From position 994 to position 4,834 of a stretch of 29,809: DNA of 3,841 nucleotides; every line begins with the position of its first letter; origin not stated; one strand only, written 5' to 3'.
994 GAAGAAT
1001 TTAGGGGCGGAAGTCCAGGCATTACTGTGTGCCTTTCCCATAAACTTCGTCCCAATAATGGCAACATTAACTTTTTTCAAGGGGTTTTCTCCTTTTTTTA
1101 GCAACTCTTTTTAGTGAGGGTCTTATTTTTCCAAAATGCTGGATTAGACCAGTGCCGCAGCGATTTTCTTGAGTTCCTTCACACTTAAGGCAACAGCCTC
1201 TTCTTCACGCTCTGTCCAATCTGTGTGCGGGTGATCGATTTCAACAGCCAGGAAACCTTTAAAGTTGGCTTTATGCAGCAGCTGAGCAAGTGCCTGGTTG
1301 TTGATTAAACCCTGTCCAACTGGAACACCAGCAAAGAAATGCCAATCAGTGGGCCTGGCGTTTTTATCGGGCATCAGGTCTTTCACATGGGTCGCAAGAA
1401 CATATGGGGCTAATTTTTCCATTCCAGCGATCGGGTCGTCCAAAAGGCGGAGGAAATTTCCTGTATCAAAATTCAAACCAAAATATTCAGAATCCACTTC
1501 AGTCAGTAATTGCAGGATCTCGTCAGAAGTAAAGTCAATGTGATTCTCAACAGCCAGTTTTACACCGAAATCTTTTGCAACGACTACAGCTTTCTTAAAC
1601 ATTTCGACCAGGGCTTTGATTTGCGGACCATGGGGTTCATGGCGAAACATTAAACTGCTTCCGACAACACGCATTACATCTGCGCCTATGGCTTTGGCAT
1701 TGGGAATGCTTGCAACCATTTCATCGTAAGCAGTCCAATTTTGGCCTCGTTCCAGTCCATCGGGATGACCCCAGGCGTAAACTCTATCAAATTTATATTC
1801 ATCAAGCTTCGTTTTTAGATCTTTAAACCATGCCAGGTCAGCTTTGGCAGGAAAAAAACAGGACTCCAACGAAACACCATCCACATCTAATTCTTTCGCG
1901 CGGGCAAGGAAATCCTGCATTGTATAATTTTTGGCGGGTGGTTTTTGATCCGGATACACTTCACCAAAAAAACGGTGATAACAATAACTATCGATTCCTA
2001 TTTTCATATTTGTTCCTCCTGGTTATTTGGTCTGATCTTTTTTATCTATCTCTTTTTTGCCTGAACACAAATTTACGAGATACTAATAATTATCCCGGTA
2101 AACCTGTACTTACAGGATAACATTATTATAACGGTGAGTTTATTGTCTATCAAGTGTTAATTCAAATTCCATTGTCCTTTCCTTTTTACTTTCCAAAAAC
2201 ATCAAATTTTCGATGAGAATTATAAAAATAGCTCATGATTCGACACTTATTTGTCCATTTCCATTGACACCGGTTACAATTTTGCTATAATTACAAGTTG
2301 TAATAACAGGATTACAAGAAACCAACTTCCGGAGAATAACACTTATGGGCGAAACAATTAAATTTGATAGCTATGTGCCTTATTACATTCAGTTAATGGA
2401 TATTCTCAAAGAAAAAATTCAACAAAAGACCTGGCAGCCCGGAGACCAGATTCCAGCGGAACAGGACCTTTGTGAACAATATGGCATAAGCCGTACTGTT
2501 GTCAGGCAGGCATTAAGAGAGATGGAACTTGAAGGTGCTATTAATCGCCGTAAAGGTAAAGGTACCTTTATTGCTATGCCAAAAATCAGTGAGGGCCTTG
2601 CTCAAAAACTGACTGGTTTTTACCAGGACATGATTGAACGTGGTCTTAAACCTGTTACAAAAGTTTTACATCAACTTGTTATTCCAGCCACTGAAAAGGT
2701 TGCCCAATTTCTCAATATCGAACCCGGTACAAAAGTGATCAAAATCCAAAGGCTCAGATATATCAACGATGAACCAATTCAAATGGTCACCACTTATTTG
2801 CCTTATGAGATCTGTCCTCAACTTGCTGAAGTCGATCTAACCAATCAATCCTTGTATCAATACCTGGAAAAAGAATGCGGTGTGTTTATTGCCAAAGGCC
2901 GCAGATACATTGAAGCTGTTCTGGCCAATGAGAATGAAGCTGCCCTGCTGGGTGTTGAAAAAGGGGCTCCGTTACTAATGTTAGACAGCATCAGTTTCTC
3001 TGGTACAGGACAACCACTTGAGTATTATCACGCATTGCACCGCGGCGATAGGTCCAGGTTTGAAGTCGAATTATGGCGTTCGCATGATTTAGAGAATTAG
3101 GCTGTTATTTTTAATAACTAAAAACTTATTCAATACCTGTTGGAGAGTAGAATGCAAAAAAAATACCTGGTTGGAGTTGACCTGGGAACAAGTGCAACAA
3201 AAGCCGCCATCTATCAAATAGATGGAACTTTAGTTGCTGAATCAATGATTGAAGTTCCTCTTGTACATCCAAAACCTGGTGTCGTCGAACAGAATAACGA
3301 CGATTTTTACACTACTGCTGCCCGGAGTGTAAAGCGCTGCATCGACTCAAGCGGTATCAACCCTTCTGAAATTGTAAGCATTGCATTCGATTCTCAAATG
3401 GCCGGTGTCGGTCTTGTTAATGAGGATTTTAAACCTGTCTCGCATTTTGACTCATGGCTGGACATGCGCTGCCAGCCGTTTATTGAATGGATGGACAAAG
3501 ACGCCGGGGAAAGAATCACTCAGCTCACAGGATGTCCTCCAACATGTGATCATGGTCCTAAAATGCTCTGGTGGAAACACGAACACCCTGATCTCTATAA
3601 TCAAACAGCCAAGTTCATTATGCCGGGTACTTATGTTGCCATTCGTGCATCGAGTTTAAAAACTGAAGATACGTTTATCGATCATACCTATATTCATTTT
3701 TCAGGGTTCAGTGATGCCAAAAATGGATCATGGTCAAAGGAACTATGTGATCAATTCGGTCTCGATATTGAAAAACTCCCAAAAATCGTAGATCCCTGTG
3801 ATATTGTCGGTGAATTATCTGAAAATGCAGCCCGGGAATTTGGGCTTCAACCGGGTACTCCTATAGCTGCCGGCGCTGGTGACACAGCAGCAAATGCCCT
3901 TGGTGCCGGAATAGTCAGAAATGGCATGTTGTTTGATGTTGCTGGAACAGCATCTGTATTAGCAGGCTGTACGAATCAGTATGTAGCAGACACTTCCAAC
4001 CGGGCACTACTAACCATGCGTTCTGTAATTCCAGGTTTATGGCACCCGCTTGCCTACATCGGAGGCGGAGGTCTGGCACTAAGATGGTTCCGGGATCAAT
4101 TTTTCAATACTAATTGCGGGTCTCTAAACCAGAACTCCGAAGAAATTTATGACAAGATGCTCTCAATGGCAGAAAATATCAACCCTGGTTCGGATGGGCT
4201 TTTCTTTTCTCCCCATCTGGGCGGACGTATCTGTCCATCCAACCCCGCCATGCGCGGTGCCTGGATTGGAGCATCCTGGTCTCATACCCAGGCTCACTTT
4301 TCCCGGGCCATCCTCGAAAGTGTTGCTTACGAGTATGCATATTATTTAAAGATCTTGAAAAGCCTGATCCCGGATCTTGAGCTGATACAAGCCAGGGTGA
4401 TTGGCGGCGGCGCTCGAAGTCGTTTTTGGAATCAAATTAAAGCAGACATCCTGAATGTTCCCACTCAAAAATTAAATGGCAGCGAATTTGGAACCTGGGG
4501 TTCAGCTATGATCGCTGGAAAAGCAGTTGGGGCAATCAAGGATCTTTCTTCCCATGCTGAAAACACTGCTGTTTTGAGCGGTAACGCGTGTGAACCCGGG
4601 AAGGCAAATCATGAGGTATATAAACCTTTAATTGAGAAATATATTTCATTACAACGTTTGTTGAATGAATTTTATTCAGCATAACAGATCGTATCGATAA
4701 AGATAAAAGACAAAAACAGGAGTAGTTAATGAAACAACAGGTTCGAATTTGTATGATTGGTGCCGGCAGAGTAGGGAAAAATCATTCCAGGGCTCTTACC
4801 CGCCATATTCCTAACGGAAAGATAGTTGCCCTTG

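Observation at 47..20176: ~20 kb co-regulated catabolic island for an unidentified sugar/polyol/cyclitol, built from paired paralogues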

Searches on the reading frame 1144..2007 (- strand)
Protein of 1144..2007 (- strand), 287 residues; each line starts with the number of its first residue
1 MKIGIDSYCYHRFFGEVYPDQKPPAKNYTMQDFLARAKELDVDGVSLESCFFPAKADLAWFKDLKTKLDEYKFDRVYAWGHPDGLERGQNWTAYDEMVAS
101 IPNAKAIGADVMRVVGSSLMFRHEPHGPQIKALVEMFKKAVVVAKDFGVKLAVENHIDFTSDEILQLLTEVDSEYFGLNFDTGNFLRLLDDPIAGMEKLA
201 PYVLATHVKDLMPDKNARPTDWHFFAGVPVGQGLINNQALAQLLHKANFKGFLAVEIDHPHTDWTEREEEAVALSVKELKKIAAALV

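Call 3: search_protein_families(library=pfam, proteins=[window:1144-2007:-])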
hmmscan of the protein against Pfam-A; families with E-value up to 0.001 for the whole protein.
window:1144-2007:- (287 aa): 1 family
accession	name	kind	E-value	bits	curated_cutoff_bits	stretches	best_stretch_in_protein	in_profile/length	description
PF01261.30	AP_endonuc_2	-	1.4e-27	97.4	31.1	1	34-269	1-236/249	Xylose isomerase-like TIM barrel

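Call 5: search_protein_families(library=ncbifam, proteins=[window:1144-2007:-], max_evalue=0.00001)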
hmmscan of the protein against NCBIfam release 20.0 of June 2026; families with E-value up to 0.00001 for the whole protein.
window:1144-2007:- (287 aa): 4 families
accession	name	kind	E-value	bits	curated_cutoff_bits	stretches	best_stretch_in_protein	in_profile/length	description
NF009689.0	PRK13210.1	subfamily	4e-10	39.3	200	1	92-272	92-265/286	L-ribulose-5-phosphate 3-epimerase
TIGR04379.1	myo_inos_iolE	equivalog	6.9e-09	35.7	290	1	126-257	124-266/290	myo-inosose-2 dehydratase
NF009688.0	PRK13209.1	subfamily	8.9e-09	34.7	317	1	97-266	101-257/286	L-ribulose-5-phosphate 3-epimerase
TIGR00542.1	hxl6Piso_put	equivalog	1.7e-08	34.2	272.15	1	97-278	96-263/279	L-ribulose-5-phosphate 3-epimerase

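Call 13: find_encoding_contigs(protein=window:1144-2007:-, flank=10000, max_places=6)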
Protein window:1144-2007:- (287 aa): no gene with exactly this product is on record in the collection.

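Call 23: search_solved_structures(query=window:1144-2007:-, max_evalue=0.001)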
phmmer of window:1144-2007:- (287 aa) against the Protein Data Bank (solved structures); distinct sequences matched with E-value up to 0.001: 7.
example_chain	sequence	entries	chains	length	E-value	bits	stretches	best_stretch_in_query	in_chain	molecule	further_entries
3tva_A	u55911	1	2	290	2.8e-10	43.3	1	115-276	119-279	Xylose isomerase domain protein TIM barrel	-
8z1i_A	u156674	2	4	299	2.3e-08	37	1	128-258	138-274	Art22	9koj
4kw2_A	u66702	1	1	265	2.7e-05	27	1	142-265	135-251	Uncharacterized protein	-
3p6l_A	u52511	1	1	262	0.00052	22.7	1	143-260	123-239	Sugar phosphate isomerase/epimerase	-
5tnv_A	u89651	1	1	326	0.00057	22.6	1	135-251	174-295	AP endonuclease, family protein 2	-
3lmz_A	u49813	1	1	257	0.00062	22.5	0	175-259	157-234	Putative sugar isomerase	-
3wqo_A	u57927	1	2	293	0.00063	22.5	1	139-257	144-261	Uncharacterized protein MJ1311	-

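Call 104: predict_structure(alignment_id=A5)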
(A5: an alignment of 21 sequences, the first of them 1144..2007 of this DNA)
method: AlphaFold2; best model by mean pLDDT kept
length: 287 residues; sequences in the alignment: 21
mean_pLDDT: 82.9   pTM: 0.84
mean pLDDT of the five models: 82.9, 77.2, 72.7, 72.1, 49.8
residues with pLDDT >= 90: 89; 70-90: 160; 50-70: 37; < 50: 1
segments of 3 or more residues with pLDDT < 50: none
pLDDT, mean of each block of 10 residues (from residue 1): 87 74 77 93 88 83 92 78 62 86 90 70 73 91 95 80 92 94 78 88 89 76 77 88 87 78 67 91 82
secondary structure, 60 per line:
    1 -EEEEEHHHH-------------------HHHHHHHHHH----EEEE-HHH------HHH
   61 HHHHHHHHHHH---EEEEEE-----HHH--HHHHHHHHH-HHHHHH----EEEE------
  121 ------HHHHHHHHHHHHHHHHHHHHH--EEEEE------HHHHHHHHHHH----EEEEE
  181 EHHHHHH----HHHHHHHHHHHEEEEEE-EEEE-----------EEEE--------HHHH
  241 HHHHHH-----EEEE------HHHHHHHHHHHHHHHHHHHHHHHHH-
elements in order: E2-6 H7-10 H30-39 E44-47 H58-71 E75-80 H91-99 H101-106 E111-114 H127-147 E150-154 H161-171 E176-181 H182-187 H192-202 E203-208 E210-213 E225-228 H237-246 E252-255 H262-286

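Call 106: fold_search(model_id=the predicted structure, library=pdb)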
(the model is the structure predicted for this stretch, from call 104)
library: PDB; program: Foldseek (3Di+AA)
matches with E <= 10: 1868; with E <= 0.001: 415
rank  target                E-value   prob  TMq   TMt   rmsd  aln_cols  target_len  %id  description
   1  9koj_A                2.5e-15  1.00  0.81  0.83   3.5       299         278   18  Crystal structure of the isomerase Art22 (released 2025-07-30)
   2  8z1i_B                4.6e-15  1.00  0.79  0.83   3.3       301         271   19  Crystal structure of the isomerase Art22 with ethylene glycol (released 2025-04-16)
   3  3tva_A                2.2e-14  1.00  0.75  0.76   5.0       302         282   18  Crystal Structure of Xylose isomerase domain protein from Planctomyces limnophilus (released 2011-10-05)
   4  3tva_B                2.8e-14  1.00  0.76  0.79   3.6       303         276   18  Crystal Structure of Xylose isomerase domain protein from Planctomyces limnophilus (released 2011-10-05)
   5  8z1i_A                3.1e-14  1.00  0.79  0.82   3.8       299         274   18  Crystal structure of the isomerase Art22 with ethylene glycol (released 2025-04-16)
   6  7drd_G                3.3e-13  1.00  0.69  0.74   4.7       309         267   18  Cryo-EM structure of DgpB-C at 2.85 angstrom resolution (released 2021-12-08)
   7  7drd_A                4.1e-13  1.00  0.69  0.75   4.9       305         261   18  Cryo-EM structure of DgpB-C at 2.85 angstrom resolution (released 2021-12-08)
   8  7drd_C                4.4e-13  1.00  0.69  0.75   4.6       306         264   18  Cryo-EM structure of DgpB-C at 2.85 angstrom resolution (released 2021-12-08)
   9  2zds_A                4.9e-13  1.00  0.71  0.64   5.0       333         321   16  Crystal Structure of SCO6571 from Streptomyces coelicolor A3(2) (released 2008-12-02)
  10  3p6l                  5.8e-13  1.00  0.72  0.78   3.5       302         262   15  Crystal structure of a Sugar phosphate isomerase/epimerase (BDI_1903) from Parabacteroides distasonis ATCC 8503 at 1.85  (released 2010-12-08)
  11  4ovx                  7.3e-13  1.00  0.75  0.80   4.6       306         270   20  Crystal structure of Xylose isomerase domain protein from Planctomyces limnophilus DSM 3776 (released 2014-02-12)
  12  2zds_B                8.6e-13  1.00  0.73  0.66   4.7       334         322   16  Crystal Structure of SCO6571 from Streptomyces coelicolor A3(2) (released 2008-12-02)
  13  3lmz                  1.1e-12  1.00  0.71  0.80   2.9       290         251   16  Crystal structure of Putative sugar isomerase. (YP_001305105.1) from Parabacteroides distasonis ATCC 8503 at 1.44 A reso (released 2010-02-23)
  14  8ro4_C                1.2e-12  1.00  0.73  0.63   5.0       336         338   15  The crystal structure of 2-hydroxy-3-keto-glucal hydratase AtHYD from A. tumefaciens (released 2024-08-07)
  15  8xiv                  1.4e-12  1.00  0.70  0.70   5.1       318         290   13  Production of D-psicose (released 2024-12-25)
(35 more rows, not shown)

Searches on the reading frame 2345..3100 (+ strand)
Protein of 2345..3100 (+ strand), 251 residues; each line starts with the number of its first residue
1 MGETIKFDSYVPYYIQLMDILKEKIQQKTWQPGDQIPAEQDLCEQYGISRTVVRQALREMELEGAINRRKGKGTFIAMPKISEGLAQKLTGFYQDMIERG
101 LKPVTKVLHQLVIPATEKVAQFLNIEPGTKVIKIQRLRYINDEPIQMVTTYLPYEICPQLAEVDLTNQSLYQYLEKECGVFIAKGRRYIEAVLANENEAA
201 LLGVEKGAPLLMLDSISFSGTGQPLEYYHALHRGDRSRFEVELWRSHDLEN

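Call 3: search_protein_families(library=pfam, proteins=[window:2345-3100:+])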
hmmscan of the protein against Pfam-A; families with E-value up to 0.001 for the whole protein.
window:2345-3100:+ (251 aa): 3 families
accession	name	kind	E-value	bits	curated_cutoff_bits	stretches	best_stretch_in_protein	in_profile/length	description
PF07702.18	UTRA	-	3.5e-46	157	23.8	1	98-236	1-139/141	UTRA domain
PF00392.27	GntR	-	1.4e-19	70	27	1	16-76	4-64/64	Bacterial regulatory proteins, gntR family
PF14502.12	HTH_41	-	1.8e-05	24.5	25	1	33-76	3-48/48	Helix-turn-helix domain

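Call 5: search_protein_families(library=ncbifam, proteins=[window:2345-3100:+], max_evalue=0.00001)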
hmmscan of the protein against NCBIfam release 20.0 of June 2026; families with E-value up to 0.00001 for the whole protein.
window:2345-3100:+ (251 aa): 22 families
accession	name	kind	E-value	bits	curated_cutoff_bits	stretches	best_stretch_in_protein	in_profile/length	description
NF008491.0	PRK11402.1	subfamily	1.7e-43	148.9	269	1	8-241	7-238/243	GntR family transcriptional regulator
TIGR02325.1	C_P_lyase_phnF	equivalog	1.8e-41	142.2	156.8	1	7-242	3-237/238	phosphonate metabolism transcriptional regulator PhnF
TIGR02018.2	his_ut_repres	equivalog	1.5e-40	139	220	1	16-241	3-224/226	histidine utilization transcriptional repressor HutC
NF041547.1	GntR_LSA1692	equivalog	2.8e-40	138.4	275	1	14-245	3-232/233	GntR family transcriptional regulator, LSA1692 subfamily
NF052441.1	TransRegRv0792c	equivalog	6.9e-39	133.6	400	1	11-246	15-249/260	Rv0792c family HTH-type transcriptional regulator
TIGR03337.1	phnR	equivalog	1.2e-36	126.5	296.75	1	13-241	2-228/231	phosphonate utilization transcriptional regulator PhnR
TIGR02404.1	trehalos_R_Bsub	equivalog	2.3e-34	119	211.95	1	16-239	4-227/233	trehalose operon repressor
NF007292.0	PRK09764.1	equivalog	4.2e-33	114.5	281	1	11-239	4-230/240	GntR family transcriptional regulator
NF007486.0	PRK10079.1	equivalog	1.5e-29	103.4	363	1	9-242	9-240/241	phosphonate metabolism transcriptional regulator PhnF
NF011575.0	PRK14999.1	equivalog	2.8e-27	95.6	424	1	10-239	10-235/241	histidine utilization repressor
NF052282.1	PLP_TF_PdxR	equivalog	6.7e-13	48.5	320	1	12-81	1-70/448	MocR-like pyridoxine biosynthesis transcription factor PdxR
NF007741.0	PRK10421.1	equivalog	3.3e-12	46.3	311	1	17-78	12-73/262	transcriptional regulator LldR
NF052290.2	MocR_like_YczR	exception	2.7e-11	42.9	487.4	1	11-124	18-134/458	MocR-like transcription factor YczR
NF008571.0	PRK11523.1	equivalog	2.9e-11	43.3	396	1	13-76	9-72/258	transcriptional regulator ExuR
NF007001.0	PRK09464.1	equivalog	2.4e-10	40.5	330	1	21-91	19-88/254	pyruvate dehydrogenase complex transcriptional repressor PdhR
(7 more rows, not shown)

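Call 85: find_encoding_contigs(protein=window:2345-3100:+, flank=10000, max_places=4)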
Protein window:2345-3100:+ (251 aa): 3 contigs read that carry it; 3 places shown.
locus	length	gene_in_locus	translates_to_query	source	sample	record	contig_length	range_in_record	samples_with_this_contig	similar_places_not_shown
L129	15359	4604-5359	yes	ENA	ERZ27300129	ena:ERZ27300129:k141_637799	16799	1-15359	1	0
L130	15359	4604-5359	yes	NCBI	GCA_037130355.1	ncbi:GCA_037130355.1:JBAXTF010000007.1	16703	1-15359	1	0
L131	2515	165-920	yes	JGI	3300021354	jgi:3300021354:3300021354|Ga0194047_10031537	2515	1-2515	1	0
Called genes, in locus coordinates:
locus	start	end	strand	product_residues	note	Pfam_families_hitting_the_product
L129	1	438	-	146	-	?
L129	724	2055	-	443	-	-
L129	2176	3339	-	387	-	PF01408:GFO_IDH_MocA, PF02894:GFO_IDH_MocA_C, PF22725:GFO_IDH_MocA_C3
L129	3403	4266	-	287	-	PF01261:AP_endonuc_2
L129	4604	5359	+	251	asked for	PF00392:GntR, PF14502:HTH_41 (faint), PF07702:UTRA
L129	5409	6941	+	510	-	PF00370:FGGY_N, PF02782:FGGY_C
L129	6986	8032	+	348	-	PF01408:GFO_IDH_MocA, PF02894:GFO_IDH_MocA_C, PF22725:GFO_IDH_MocA_C3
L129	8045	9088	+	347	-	PF08240:ADH_N, PF00107:ADH_zinc_N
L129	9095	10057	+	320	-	PF02126:PTE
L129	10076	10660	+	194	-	PF06560:GPI, PF00190:Cupin_1 (weak)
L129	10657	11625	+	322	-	PF00389:2-Hacid_dh, PF02826:2-Hacid_dh_C, PF03446:NAD_binding_2 (weak)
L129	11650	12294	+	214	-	PF01081:Aldolase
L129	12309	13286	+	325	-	-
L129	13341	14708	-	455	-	PF00155:Aminotran_1_2 (faint), PF01212:Beta_elim_lyase (weak), PF00282:Pyridoxal_deC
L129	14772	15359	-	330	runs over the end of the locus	PF01073:3Beta_HSD, PF01370:Epimerase, PF05368:NmrA (faint), PF07993:NAD_binding_4 (faint), PF13460:NAD_binding_10, PF16363:GDP_Man_Dehyd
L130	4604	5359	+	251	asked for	PF00392:GntR, PF14502:HTH_41 (faint), PF07702:UTRA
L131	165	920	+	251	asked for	PF00392:GntR, PF14502:HTH_41 (faint), PF07702:UTRA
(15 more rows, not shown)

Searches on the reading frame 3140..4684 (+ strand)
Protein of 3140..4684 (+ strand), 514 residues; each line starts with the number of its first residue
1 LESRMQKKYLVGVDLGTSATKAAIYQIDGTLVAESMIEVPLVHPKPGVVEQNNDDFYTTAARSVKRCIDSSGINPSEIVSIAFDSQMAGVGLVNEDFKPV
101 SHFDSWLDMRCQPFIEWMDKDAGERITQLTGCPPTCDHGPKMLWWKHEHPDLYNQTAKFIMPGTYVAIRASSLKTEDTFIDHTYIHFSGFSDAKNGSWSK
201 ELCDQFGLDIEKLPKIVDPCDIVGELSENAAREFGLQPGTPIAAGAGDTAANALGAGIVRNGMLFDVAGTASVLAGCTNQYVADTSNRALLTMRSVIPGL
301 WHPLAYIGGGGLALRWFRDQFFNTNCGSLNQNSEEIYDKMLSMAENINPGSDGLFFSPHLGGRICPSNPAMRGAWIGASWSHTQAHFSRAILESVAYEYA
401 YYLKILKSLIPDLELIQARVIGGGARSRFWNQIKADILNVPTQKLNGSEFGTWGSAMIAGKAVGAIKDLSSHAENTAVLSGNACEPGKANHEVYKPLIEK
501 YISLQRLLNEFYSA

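Call 3: search_protein_families(library=pfam, proteins=[window:3140-4684:+])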
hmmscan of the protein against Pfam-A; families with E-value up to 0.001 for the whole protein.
window:3140-4684:+ (514 aa): 2 families
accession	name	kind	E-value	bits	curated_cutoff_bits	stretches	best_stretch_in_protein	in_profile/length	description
PF00370.27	FGGY_N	-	7.1e-42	144.1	28.8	1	9-255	1-245/245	FGGY family of carbohydrate kinases, N-terminal domain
PF02782.22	FGGY_C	-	1.7e-22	80.6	27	1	267-462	4-197/198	FGGY family of carbohydrate kinases, C-terminal domain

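Call 5: search_protein_families(library=ncbifam, proteins=[window:3140-4684:+], max_evalue=0.00001)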
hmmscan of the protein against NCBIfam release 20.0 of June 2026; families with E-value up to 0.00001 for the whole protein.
window:3140-4684:+ (514 aa): 12 families
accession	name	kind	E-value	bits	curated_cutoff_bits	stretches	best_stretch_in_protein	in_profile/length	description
TIGR01312.1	XylB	equivalog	2.3e-81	273.8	380.25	1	11-504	1-479/481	xylulokinase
TIGR01314.1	gntK_FGGY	equivalog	3.6e-74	250.1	648.55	1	9-512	1-497/505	gluconokinase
NF008187.0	PRK10939.1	equivalog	5.9e-45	153.9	528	1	6-503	2-498/521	autoinducer-2 kinase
NF011601.0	PRK15027.1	equivalog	4.9e-43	147.2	912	1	11-504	3-475/484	xylulokinase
TIGR01311.1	glycerol_kin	equivalog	7.2e-40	136.7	590.35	1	8-486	1-472/496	glycerol kinase GlpK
NF000756.0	PRK00047.1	subfamily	1.5e-36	125.7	498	1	5-476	2-465/502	glycerol kinase GlpK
TIGR02628.1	fuculo_kin_coli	equivalog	4.5e-33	114.9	470.9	1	141-471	136-450/465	L-fuculokinase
NF003154.0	PRK04123.1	equivalog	2.8e-32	112.2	428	2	141-506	163-535/554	ribulokinase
TIGR01315.1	5C_CHO_kinase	subfamily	9.4e-30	103.8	408.7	1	10-304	2-308/541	FGGY family pentulose kinase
TIGR01234.1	L-ribulokinase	equivalog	4.6e-18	65.3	583.25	1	222-507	244-529/536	ribulokinase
NF007925.0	PRK10640.1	equivalog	1.9e-11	43.1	639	1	9-474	5-455/489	rhamnulokinase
TIGR02627.1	rhamnulo_kin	equivalog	1.2e-10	40.6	527.95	1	79-466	69-441/454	rhamnulokinase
